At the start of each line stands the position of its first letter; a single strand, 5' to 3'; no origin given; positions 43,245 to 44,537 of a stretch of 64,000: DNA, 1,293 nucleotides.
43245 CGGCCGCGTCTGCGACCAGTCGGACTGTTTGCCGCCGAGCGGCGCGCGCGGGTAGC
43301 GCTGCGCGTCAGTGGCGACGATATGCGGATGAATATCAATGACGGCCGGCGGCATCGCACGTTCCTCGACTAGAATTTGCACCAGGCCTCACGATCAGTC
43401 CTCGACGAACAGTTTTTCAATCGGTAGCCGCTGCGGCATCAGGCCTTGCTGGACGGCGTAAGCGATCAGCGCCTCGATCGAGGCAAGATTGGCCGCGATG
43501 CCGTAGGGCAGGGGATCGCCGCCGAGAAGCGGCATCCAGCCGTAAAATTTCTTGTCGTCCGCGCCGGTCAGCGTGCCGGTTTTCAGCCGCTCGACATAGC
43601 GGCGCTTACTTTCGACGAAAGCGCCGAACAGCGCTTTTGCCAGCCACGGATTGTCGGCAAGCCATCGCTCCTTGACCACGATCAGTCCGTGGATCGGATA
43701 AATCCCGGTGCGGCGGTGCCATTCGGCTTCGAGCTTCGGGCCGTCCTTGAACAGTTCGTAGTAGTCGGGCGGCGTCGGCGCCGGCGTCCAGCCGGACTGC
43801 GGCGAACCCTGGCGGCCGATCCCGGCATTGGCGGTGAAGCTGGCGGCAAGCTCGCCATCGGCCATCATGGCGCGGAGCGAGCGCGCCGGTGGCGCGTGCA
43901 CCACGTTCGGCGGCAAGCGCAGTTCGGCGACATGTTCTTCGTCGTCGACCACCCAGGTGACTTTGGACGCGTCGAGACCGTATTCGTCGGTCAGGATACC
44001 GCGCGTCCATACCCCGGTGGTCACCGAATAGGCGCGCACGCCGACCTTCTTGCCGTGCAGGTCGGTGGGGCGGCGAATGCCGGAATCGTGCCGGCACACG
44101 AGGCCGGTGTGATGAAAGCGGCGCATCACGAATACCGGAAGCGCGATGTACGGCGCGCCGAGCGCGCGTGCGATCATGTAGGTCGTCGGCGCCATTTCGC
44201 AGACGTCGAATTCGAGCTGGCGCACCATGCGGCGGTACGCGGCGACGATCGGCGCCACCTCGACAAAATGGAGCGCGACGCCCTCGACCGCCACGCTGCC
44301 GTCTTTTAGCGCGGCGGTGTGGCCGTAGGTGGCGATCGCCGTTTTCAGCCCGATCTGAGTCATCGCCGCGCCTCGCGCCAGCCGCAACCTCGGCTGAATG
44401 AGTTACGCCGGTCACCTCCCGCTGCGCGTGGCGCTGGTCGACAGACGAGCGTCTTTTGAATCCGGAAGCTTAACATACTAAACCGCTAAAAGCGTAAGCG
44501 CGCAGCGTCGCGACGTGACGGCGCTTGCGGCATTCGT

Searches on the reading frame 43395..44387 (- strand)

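Call 44: search_protein_families(library=pfam, proteins=[window:43395-44387:-], max_evalue=0.01)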
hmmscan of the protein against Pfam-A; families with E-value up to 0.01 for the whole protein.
window:43395-44387:- (330 aa): 2 families
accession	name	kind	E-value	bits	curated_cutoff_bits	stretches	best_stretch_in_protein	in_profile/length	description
PF12974.12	Phosphonate-bd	-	7e-06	26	27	1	44-143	35-136/242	ABC transporter, phosphonate, periplasmic substrate-binding protein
PF09084.16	NMT1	-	1.4e-05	25.6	20.5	1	52-148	35-127/216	NMT1/THI5 like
